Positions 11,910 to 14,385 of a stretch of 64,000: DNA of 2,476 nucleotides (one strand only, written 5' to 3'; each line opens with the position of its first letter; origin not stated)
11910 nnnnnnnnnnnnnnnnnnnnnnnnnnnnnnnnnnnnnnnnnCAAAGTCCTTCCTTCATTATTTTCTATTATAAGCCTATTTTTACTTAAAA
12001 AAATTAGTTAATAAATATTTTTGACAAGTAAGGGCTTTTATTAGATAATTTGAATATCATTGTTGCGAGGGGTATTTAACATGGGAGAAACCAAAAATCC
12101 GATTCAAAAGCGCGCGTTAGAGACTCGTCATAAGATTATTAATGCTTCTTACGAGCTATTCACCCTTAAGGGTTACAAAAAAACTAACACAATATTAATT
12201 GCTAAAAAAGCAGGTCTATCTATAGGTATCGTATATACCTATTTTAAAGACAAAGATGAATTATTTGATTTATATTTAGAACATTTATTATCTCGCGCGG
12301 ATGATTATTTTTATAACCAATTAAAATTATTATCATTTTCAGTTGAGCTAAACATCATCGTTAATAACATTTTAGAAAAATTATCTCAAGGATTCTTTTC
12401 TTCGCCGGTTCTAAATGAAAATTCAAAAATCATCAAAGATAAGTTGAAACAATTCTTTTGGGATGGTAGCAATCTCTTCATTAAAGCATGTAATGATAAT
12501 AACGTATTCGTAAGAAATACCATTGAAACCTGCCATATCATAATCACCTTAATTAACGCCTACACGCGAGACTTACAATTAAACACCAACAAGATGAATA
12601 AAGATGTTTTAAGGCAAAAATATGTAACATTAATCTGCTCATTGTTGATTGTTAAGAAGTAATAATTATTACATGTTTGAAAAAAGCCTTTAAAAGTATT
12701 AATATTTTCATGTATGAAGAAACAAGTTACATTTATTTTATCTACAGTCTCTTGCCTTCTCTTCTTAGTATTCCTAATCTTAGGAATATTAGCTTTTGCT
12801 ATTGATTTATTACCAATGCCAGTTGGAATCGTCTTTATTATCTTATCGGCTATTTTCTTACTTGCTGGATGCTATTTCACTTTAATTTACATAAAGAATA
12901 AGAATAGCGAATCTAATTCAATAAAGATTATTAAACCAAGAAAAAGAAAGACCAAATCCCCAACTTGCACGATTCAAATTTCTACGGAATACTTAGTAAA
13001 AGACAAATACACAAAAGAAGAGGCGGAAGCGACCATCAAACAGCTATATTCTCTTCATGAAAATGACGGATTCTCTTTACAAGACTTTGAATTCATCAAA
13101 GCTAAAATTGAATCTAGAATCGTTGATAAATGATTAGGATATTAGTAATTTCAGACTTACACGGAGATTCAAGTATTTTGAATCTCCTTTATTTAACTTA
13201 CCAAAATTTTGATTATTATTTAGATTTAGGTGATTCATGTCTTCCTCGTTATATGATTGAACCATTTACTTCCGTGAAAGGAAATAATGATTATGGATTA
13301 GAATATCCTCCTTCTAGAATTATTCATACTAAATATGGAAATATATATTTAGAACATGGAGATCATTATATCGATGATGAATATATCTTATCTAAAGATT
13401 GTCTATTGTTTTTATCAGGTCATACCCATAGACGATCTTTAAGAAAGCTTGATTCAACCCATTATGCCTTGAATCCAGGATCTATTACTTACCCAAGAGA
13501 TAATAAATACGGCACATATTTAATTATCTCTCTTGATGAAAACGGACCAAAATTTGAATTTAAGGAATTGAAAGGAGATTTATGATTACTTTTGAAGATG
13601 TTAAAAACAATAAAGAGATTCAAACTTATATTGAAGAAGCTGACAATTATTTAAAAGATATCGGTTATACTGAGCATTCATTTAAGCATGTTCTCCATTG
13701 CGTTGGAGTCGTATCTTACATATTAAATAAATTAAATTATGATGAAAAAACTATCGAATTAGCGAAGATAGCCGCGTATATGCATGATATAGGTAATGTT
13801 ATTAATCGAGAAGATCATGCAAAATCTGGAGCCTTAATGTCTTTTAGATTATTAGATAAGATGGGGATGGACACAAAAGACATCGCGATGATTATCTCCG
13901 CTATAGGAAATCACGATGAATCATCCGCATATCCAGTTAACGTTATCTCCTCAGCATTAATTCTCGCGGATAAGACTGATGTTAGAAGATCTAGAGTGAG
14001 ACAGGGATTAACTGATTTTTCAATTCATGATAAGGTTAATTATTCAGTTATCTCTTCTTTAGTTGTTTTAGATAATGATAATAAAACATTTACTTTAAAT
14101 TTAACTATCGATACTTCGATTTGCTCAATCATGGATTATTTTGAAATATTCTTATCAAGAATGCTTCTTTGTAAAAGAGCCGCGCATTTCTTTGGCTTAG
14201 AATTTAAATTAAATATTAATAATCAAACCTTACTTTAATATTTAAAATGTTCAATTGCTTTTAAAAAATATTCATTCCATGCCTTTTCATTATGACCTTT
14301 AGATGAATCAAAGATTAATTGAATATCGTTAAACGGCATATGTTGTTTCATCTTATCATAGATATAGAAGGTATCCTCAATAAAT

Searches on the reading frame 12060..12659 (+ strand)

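Call 7: search_protein_families(library=pfam, proteins=[window:12060-12659:+], max_evalue=0.001)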
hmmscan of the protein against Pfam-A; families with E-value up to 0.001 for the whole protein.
window:12060-12659:+ (200 aa): 1 family
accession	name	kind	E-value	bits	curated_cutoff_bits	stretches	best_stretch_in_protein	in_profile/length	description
PF00440.29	TetR_N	-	2.3e-12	46.9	24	1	26-70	1-45/47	Bacterial regulatory proteins, tetR family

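Call 76: search_protein_families(library=padloc, proteins=[window:12060-12659:+], max_evalue=0.001)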
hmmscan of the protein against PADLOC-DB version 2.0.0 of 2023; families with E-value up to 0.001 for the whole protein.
window:12060-12659:+ (200 aa): 0 families

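Call 77: search_protein_families(library=ncbifam, proteins=[window:12060-12659:+], max_evalue=0.001)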
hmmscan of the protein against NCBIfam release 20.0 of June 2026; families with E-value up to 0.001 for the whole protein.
window:12060-12659:+ (200 aa): 15 families
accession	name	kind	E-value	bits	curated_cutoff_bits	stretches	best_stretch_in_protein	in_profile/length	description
NF051852.1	efflux_TF_MtrR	exception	6.5e-10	39.1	280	1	16-107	5-98/205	multidrug efflux system transcriptional repressor MtrR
NF041196.1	ScbR_bind_reg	equivalog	8.5e-10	39.1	150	1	16-74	1-59/191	ScbR family autoregulator-binding transcription factor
NF001978.0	PRK00767.1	equivalog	2e-09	37.5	118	1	23-100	11-90/197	transcriptional regulator BetI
NF007949.0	PRK10668.1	equivalog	2.8e-09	36.8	271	1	16-78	6-68/216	multidrug efflux transporter transcriptional repressor AcrR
TIGR03384.1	betaine_BetI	equivalog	5.5e-09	36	201.3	1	23-89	10-76/189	choline-binding transcriptional repressor BetI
NF053878.1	FATransRegFadRBac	equivalog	9.3e-08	32.1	200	1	24-109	6-92/190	fatty acid metabolism transcriptional regulator FadR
NF037937.1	septum_RefZ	equivalog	5.1e-07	29.8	180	1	23-105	1-86/195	forespore capture DNA-binding protein RefZ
NF007430.0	PRK09975.1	equivalog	1.8e-06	27.3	274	1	16-70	6-60/220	acrEF/envCD operon transcriptional regulator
NF051457.1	acryl_TF_AcuR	equivalog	4.6e-06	26.1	247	1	16-90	12-82/204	acrylate utilization transcriptional regulator AcuR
NF053516.1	TranRepPrsAVib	equivalog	5.9e-06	26.2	300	1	20-94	5-79/208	TetR family transcriptional repressor PsrA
TIGR03968.1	mycofact_TetR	equivalog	5e-05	23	224.9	1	17-68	5-56/190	mycofactocin system transcriptional regulator MftR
NF053731.1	TransRegFasRMycb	equivalog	6.6e-05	22.8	330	1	21-82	11-69/199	HTH-type transcriptional activator FasR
NF040929.1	quorum_TF_HapR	equivalog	0.00013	21.7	350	1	22-155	16-158/200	LuxR/HapR/OpaR family quorum-sensing transcriptional regulator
NF000040.3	Tn10_TetC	equivalog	0.0003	21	425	0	10-83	2-75/197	tetracyline resistance-associated transcriptional repressor TetC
NF033703.1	transcr_KstR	equivalog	0.00036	20.2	280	1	21-84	7-70/185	cholesterol catabolism transcriptional regulator KstR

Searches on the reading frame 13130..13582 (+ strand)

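Call 7: search_protein_families(library=pfam, proteins=[window:13130-13582:+], max_evalue=0.001)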
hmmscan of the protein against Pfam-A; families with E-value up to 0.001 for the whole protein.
window:13130-13582:+ (151 aa): 1 family
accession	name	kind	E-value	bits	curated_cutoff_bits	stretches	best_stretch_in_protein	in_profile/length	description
PF12850.12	Metallophos_2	-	3.1e-16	60.2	27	1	3-137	2-153/154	Calcineurin-like phosphoesterase superfamily domain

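Call 76: search_protein_families(library=padloc, proteins=[window:13130-13582:+], max_evalue=0.001)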
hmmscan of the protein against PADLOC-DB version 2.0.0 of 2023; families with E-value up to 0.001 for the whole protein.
window:13130-13582:+ (151 aa): 0 families

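Call 77: search_protein_families(library=ncbifam, proteins=[window:13130-13582:+], max_evalue=0.001)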
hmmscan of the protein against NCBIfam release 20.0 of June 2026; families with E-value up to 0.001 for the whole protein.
window:13130-13582:+ (151 aa): 2 families
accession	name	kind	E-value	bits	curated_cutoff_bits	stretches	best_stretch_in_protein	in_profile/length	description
NF006988.0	PRK09453.1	equivalog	3.2e-14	53.2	117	1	63-148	91-171/183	phosphodiesterase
TIGR00040.1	yfcE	subfamily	5.8e-14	52.5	56.25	1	3-137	2-152/158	YfcE family phosphodiesterase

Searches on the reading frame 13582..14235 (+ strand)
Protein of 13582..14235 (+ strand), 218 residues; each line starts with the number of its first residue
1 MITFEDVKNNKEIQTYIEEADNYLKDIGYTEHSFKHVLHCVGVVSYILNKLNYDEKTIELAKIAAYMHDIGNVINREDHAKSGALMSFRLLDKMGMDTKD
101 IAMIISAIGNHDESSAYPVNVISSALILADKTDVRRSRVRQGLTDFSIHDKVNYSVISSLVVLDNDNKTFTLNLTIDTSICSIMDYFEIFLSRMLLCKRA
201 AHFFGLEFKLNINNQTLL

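Call 7: search_protein_families(library=pfam, proteins=[window:13582-14235:+], max_evalue=0.001)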
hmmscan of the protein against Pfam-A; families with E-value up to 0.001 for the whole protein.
window:13582-14235:+ (218 aa): 1 family
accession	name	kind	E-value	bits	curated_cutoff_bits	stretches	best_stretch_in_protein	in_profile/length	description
PF01966.28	HD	-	5.3e-07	30.4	22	1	34-116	2-90/116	HD domain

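Call 76: search_protein_families(library=padloc, proteins=[window:13582-14235:+], max_evalue=0.001)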
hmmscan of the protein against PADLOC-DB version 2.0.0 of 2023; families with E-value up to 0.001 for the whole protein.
window:13582-14235:+ (218 aa): 1 family
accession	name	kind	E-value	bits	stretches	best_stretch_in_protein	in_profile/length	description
PDLC00940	Cas3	-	0.00049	18.3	0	41-71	9-43/178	CRISPR-associated endonuclease Cas3-HD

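Call 77: search_protein_families(library=ncbifam, proteins=[window:13582-14235:+], max_evalue=0.001)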
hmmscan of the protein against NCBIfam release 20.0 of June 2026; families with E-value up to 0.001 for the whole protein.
window:13582-14235:+ (218 aa): 4 families
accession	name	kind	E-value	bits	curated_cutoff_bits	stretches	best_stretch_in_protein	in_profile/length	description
NF005519.0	PRK07152.1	equivalog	0.00017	20.6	315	1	9-81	170-242/361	nicotinate-nucleotide adenylyltransferase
TIGR03319.1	RNase_Y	equivalog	0.00035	19.2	454.35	1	29-136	326-424/514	ribonuclease Y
NF002895.0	PRK03381.1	equivalog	0.00035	18.8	631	1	62-111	447-495/782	[protein-PII] uridylyltransferase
TIGR00277.1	HDIG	domain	0.00065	19.5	27.6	0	34-86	6-64/84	HDIG domain-containing metalloprotein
